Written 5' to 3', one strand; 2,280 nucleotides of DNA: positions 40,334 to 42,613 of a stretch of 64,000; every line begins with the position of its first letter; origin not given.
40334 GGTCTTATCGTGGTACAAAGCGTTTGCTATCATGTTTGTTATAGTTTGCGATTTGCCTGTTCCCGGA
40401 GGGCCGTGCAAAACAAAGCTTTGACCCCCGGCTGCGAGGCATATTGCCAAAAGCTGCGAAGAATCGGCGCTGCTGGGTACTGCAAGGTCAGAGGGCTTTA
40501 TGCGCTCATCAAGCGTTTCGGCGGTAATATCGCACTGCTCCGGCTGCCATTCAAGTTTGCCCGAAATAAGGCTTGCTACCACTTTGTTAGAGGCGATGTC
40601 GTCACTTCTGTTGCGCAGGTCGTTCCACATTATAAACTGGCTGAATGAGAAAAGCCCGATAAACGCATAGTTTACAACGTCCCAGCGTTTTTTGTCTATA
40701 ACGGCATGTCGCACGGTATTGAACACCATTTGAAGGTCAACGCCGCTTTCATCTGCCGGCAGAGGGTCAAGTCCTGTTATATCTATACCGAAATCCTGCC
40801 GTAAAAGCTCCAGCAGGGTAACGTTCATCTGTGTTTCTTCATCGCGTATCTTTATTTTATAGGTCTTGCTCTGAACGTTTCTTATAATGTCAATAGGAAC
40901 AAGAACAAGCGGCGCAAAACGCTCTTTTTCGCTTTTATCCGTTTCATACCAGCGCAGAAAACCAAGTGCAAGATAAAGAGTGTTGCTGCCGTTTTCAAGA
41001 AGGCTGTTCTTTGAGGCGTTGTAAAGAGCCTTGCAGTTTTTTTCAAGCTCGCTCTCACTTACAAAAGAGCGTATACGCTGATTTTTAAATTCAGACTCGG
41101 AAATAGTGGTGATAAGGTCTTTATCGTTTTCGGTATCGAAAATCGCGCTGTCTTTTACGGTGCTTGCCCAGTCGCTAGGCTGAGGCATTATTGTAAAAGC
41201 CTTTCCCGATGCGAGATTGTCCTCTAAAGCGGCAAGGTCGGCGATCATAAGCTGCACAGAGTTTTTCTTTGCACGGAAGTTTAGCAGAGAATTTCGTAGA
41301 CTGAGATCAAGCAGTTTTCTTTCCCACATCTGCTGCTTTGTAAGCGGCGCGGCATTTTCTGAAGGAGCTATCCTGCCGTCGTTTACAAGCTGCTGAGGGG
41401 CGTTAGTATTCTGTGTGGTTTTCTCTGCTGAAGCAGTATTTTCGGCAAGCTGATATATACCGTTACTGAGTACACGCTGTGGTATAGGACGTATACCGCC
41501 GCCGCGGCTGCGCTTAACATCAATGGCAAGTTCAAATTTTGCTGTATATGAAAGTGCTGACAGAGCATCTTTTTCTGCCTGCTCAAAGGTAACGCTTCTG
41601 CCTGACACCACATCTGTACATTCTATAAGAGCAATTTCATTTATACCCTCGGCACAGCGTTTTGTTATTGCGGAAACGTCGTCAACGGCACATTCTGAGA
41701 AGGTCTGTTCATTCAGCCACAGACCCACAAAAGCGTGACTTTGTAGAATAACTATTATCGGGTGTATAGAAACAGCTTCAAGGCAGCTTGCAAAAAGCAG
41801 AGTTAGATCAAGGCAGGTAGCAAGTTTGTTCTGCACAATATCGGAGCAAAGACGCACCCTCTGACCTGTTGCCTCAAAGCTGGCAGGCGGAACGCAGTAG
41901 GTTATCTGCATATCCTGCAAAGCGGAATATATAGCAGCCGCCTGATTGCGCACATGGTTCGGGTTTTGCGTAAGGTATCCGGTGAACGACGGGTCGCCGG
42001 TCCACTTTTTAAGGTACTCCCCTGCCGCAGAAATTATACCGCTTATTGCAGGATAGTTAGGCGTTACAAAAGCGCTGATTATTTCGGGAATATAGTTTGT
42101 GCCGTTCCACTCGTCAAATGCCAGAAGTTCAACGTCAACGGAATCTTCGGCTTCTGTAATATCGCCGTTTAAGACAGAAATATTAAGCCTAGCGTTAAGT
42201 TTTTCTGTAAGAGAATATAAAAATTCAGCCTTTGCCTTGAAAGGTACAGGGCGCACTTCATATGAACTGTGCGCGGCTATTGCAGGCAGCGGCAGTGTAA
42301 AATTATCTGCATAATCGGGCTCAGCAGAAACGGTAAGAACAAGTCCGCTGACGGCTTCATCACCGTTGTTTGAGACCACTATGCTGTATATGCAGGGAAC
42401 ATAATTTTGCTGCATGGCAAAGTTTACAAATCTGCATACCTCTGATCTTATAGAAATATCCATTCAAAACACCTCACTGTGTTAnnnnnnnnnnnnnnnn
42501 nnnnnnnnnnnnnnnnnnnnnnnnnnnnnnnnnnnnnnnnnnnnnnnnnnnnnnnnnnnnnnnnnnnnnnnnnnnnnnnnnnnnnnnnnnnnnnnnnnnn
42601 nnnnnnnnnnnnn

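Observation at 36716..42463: Giant 1915-aa helicase-nuclease fusion (DUF4011-like, Upf1/DNA2-type SF1 helicase, Vsr/DUF559-like fold, DUF3320-like tail): candidate uncharacterised nucleic-acid surveillance or defence protein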

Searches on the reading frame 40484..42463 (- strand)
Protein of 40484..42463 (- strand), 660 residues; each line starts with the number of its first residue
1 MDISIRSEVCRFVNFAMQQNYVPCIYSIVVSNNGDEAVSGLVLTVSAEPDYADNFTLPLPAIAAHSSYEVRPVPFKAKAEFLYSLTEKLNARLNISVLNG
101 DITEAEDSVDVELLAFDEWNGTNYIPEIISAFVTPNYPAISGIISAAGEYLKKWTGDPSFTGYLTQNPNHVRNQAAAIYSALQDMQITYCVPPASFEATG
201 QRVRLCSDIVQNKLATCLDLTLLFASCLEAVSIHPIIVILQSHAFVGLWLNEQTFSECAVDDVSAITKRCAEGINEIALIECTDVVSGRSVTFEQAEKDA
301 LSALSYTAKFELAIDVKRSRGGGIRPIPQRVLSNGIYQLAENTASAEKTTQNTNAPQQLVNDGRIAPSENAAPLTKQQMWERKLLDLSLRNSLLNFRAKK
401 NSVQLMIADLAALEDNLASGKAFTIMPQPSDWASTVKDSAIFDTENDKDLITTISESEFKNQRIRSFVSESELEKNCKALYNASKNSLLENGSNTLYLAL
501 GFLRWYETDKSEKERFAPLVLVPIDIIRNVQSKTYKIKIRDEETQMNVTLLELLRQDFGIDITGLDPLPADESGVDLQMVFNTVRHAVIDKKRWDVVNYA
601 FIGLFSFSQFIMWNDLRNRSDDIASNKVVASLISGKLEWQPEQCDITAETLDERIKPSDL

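Call 74: search_protein_representatives(protein=window:40484-42463:-)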
Query: 660 residues. Proteins with E-value up to 0.001 (for the whole library): 9237; up to 1e-10: 5672; up to 1e-30: 1617. The best 150 are listed.
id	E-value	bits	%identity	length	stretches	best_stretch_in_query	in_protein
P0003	0.0e+00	1054.3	70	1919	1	1-660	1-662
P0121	1.2e-217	740.7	50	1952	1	11-659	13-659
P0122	3.2e-215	732.7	50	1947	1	3-660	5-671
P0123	2.7e-211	719.8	49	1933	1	9-660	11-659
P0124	3.0e-206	703.1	50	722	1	11-660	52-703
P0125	1.8e-205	700.6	50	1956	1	3-644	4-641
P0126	2.3e-200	683.7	48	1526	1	6-660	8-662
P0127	2.0e-189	647.5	45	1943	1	3-659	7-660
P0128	1.4e-187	641.4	46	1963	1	5-660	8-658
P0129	8.8e-186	635.5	46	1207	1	3-649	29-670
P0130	2.3e-185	634.1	46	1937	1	12-646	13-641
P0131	2.6e-183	627.3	44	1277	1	6-651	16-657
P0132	4.6e-182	623.2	44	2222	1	3-649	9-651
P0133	7.8e-182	622.5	45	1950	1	12-657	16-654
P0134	2.5e-181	620.8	45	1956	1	12-657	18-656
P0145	1.1e-174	598.9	43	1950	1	11-660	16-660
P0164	5.1e-163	560.3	40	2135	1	5-653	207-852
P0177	6.1e-157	540.2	40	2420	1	9-644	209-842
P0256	2.7e-131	455.6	37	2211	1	3-650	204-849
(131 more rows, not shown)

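Call 76: search_protein_families(library=ncbifam, proteins=[P0164, P0177, P0256, P0145], max_evalue=1e-50)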
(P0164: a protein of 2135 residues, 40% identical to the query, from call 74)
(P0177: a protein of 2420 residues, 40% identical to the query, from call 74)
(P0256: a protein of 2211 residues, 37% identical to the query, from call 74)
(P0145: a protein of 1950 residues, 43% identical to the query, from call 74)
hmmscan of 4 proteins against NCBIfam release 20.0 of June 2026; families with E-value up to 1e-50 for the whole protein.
P0164 (2135 aa): 2 families
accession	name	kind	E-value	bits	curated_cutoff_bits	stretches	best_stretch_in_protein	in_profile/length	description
NF058533.1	antiphage_ProA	equivalog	0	1979.2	1500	1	216-2086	1-1903/1903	anti-phage protein ProA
NF042953.1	Hhe_antiphage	equivalog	7.5e-235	782.8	2000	2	1132-1954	914-1745/1797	DUF4011 domain-containing anti-phage protein Hhe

P0177 (2420 aa): 2 families
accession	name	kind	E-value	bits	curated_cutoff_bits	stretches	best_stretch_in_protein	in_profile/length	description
NF058533.1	antiphage_ProA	equivalog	0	1871.7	1500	2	214-1201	1-992/1903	anti-phage protein ProA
NF042953.1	Hhe_antiphage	equivalog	3.4e-216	721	2000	2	1258-2281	680-1708/1797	DUF4011 domain-containing anti-phage protein Hhe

P0256 (2211 aa): 2 families
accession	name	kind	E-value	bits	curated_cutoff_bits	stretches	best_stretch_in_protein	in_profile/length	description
NF058533.1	antiphage_ProA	equivalog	0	1671.4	1500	1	216-2186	2-1903/1903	anti-phage protein ProA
NF042953.1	Hhe_antiphage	equivalog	5.2e-188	627.5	2000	2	1323-1885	1113-1676/1797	DUF4011 domain-containing anti-phage protein Hhe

P0145 (1950 aa): 2 families
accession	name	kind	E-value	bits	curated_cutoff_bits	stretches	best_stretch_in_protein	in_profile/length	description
NF058533.1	antiphage_ProA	equivalog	0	2170.3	1500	1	19-1918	1-1903/1903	anti-phage protein ProA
NF042953.1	Hhe_antiphage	equivalog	4.7e-230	766.9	2000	2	1006-1726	968-1690/1797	DUF4011 domain-containing anti-phage protein Hhe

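Call 77: search_protein_families(library=pfam, proteins=[P0164, P0177, P0256], max_evalue=0.01)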
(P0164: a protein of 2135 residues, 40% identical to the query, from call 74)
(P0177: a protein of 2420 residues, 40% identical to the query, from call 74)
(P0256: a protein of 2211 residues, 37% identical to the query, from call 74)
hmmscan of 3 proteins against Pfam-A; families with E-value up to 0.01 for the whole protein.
P0164 (2135 aa): 13 families
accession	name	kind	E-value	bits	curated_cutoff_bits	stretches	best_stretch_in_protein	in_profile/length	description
PF13195.11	DUF4011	-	1.8e-40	138.9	22.2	1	584-754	1-158/158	Protein of unknown function (DUF4011)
PF18741.7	MTES_1575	-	4.3e-25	88.1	38.2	1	1794-1887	4-95/96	REase_MTES_1575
PF13087.12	AAA_12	-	6.4e-16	58.9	27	1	1559-1742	15-192/195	AAA domain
PF13086.12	AAA_11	-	6.9e-16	59.2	27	2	861-980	2-118/257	AAA domain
PF11784.13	DUF3320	-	1.4e-09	38.2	25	1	1951-1998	1-48/50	Protein of unknown function (DUF3320)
PF13245.12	AAA_19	-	5.6e-07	30.3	25.1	0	865-917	1-55/134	AAA domain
PF13604.12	AAA_30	-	8.5e-07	29.3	27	1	862-921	3-64/191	AAA domain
PF01443.25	Viral_helicase1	-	6.4e-05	23.3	21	0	1481-1530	48-101/228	Viral superfamily 1 RNA helicase core domain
PF13191.12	AAA_16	-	0.00084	20.3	32.6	1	872-930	21-85/167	AAA ATPase domain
PF10236.15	DAP3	-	0.003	17.3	23.1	1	866-911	14-59/311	Mitochondrial ribosomal death-associated protein 3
PF20720.3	nSTAND3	-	0.0066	16.6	27.2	0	868-953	10-99/155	Novel STAND NTPase 3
PF04851.21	ResIII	-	0.007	16.7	22.5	0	875-930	23-80/164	Type III restriction enzyme, res subunit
PF13401.12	AAA_22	-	0.0073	17.1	27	0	877-951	7-77/130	AAA domain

P0177 (2420 aa): 10 families
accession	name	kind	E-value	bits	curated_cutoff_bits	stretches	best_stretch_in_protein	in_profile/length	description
PF13195.11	DUF4011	-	2e-43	148.5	22.2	1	582-752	1-158/158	Protein of unknown function (DUF4011)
PF18741.7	MTES_1575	-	4e-22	78.5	38.2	1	2159-2253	4-96/96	REase_MTES_1575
PF13086.12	AAA_11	-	7.1e-16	59.2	27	2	861-952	3-105/257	AAA domain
PF13087.12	AAA_12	-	1.8e-14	54.2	27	1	1913-2107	4-192/195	AAA domain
PF13245.12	AAA_19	-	2.2e-08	34.8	25.1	1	866-923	3-62/134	AAA domain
PF13604.12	AAA_30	-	6.8e-07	29.7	27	1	864-921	6-65/191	AAA domain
PF13643.11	DUF4145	-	4.1e-05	24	23.1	1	21-111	2-87/88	Domain of unknown function (DUF4145)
PF04851.21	ResIII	-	4.6e-05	23.8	22.5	1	872-958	21-96/164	Type III restriction enzyme, res subunit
PF01443.25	Viral_helicase1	-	0.00022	21.6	21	0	1851-1893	56-100/228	Viral superfamily 1 RNA helicase core domain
PF13191.12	AAA_16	-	0.0041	18.1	32.6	0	868-912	16-60/167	AAA ATPase domain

P0256 (2211 aa): 9 families
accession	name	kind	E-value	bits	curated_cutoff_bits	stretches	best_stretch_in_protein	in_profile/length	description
PF13195.11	DUF4011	-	5.3e-37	127.7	22.2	1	582-753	1-158/158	Protein of unknown function (DUF4011)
PF18741.7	MTES_1575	-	6.9e-19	68.2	38.2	1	1796-1888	5-95/96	REase_MTES_1575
PF13087.12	AAA_12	-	1.7e-18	67.4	27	1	1554-1747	12-193/195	AAA domain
PF13086.12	AAA_11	-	5.7e-14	52.9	27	2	860-998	2-137/257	AAA domain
PF11784.13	DUF3320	-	7.5e-08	32.7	25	1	2052-2098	2-48/50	Protein of unknown function (DUF3320)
PF13604.12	AAA_30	-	7.6e-06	26.2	27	1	860-934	2-80/191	AAA domain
PF13245.12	AAA_19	-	6.9e-05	23.5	25.1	0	864-922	1-61/134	AAA domain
PF13191.12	AAA_16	-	0.0011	20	32.6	0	875-986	25-129/167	AAA ATPase domain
PF01443.25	Viral_helicase1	-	0.0081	16.4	21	0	1483-1527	53-101/228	Viral superfamily 1 RNA helicase core domain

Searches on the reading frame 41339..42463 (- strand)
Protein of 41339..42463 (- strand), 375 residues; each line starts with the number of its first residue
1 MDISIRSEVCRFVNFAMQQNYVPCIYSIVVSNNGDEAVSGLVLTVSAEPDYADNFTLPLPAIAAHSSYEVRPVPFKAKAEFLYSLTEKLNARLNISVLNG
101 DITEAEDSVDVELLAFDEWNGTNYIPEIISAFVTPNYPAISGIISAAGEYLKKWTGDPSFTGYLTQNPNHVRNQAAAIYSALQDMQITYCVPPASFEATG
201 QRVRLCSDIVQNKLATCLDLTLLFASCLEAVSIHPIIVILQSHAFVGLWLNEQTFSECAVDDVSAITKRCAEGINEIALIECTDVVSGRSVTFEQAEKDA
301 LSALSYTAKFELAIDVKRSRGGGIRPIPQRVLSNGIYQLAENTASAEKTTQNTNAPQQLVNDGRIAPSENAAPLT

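Call 37: search_protein_families(library=pfam, alignment_id=A1, max_evalue=1)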
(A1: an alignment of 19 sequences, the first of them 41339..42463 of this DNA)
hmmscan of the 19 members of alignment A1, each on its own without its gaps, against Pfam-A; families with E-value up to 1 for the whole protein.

A. member 1, window:41339-42463:- (375 aa): 0 families

B. families by the number of members that match (of 19 scanned): 7 families
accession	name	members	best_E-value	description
PF01841.26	Transglut_core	13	1.3e-05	Transglutaminase-like superfamily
PF04473.18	DUF553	12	0.00024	Transglutaminase-like domain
PF06585.17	JHBP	1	0.039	Haemolymph juvenile hormone binding protein (JHBP)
PF20194.3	DUF6557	1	0.059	Family of unknown function (DUF6557)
PF13022.12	HTH_Tnp_1_2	1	0.076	Helix-turn-helix of insertion element transposase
PF00797.23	Acetyltransf_2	1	0.096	N-acetyltransferase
PF10291.14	muHD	1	0.15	Muniscin C-terminal mu homology domain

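Call 40: predict_structure(alignment_id=A1)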
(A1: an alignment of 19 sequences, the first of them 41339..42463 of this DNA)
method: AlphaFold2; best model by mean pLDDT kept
length: 375 residues; sequences in the alignment: 19
mean_pLDDT: 79.8   pTM: 0.78
mean pLDDT of the five models: 79.8, 79.0, 77.6, 77.5, 66.4
residues with pLDDT >= 90: 137; 70-90: 169; 50-70: 22; < 50: 47
segments of 3 or more residues with pLDDT < 50: 322-352, 361-375
pLDDT, mean of each block of 10 residues (from residue 1): 91 85 88 95 96 94 95 85 91 96 95 89 78 84 92 89 84 93 87 83 85 89 93 90 89 62 81 84 71 88 85 80 38 31 28 54 36 32
secondary structure, 60 per line:
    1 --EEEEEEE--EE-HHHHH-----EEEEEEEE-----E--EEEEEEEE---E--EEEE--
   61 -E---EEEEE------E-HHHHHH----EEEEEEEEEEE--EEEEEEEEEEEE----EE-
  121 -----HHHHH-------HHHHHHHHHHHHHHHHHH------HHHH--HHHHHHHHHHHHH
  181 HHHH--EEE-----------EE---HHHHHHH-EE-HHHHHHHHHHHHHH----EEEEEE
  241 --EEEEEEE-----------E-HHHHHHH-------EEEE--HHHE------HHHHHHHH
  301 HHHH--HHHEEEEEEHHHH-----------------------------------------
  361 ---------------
elements in order: E3-9 H15-19 E25-32 E41-48 E55-58 E66-70 H79-84 E89-99 E102-113 H126-130 H138-155 H162-165 H168-184 E187-189 H206-212 H217-230 E235-240 E243-249 H263-269 E277-280 H293-304 E310-315 H316-319

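Call 43: fold_search(model_id=the predicted structure, library=pdb)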
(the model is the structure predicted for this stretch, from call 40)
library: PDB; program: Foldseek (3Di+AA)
matches with E <= 10: 1268; with E <= 0.001: 24
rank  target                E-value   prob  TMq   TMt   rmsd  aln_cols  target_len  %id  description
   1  6qud                  1.1e-04  1.00  0.23  0.11   4.8       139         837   14  2-deoxy-galactose reaction intermediate of a Truncated beta-galactosidase III from Bifidobacterium bifidum (released 2020-03-18)
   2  6qub_A                1.3e-04  1.00  0.22  0.11   4.7       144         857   14  Truncated beta-galactosidase III from Bifidobacterium bifidum in complex with galactose (released 2020-03-18)
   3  5dmy_A                1.5e-04  1.00  0.22  0.10   4.8       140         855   15  Beta-galactosidase - construct 33-930 (released 2016-10-05)
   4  6quc_A                2.2e-04  1.00  0.22  0.10  12.0       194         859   11  Truncated beta-galactosidase III from Bifidobacterium bifidum (released 2020-03-18)
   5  5dmy_B                2.5e-04  1.00  0.22  0.10  10.7       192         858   13  Beta-galactosidase - construct 33-930 (released 2016-10-05)
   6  7b2p_B                2.8e-04  0.99  0.19  0.12  27.8       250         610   10  Cryo-EM structure of complement C4b in complex with nanobody B5 (released 2022-03-02)
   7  7nit_B                3.1e-04  1.00  0.22  0.07   4.7       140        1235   15  X-ray structure of a multidomain BbgIII from Bifidobacterium bifidum (released 2021-12-22)
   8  1evu_B                4.2e-04  1.00  0.20  0.11   4.6       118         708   11  HUMAN FACTOR XIII WITH CALCIUM BOUND IN THE ION SITE (released 2000-05-10)
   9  7nit_A                4.2e-04  1.00  0.22  0.07   4.7       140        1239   15  X-ray structure of a multidomain BbgIII from Bifidobacterium bifidum (released 2021-12-22)
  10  6zjv                  4.4e-04  1.00  0.20  0.08  11.8       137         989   16  Cold-adapted beta-D-galactosidase from Arthrobacter sp. 32cB mutant D207A (released 2020-08-05)
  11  8csw                  5.0e-04  1.00  0.21  0.13   3.6       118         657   11  Local refinement of protein 4.2 in Class 2 of erythrocyte ankyrin-1 complex (released 2022-07-20)
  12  7nit_C                5.3e-04  1.00  0.23  0.08   4.8       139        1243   15  X-ray structure of a multidomain BbgIII from Bifidobacterium bifidum (released 2021-12-22)
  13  6se9_A                5.6e-04  1.00  0.20  0.08  11.8       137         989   15  Cold-adapted beta-D-galactosidase from Arthrobacter sp. 32cB mutant E441Q in complex with lactose bound in shallow mod (released 2019-09-11)
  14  1ex0_B                5.9e-04  1.00  0.20  0.11   4.6       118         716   11  HUMAN FACTOR XIII, MUTANT W279F ZYMOGEN (released 2003-12-23)
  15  7nit_D                5.9e-04  1.00  0.22  0.07  11.5       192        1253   12  X-ray structure of a multidomain BbgIII from Bifidobacterium bifidum (released 2021-12-22)
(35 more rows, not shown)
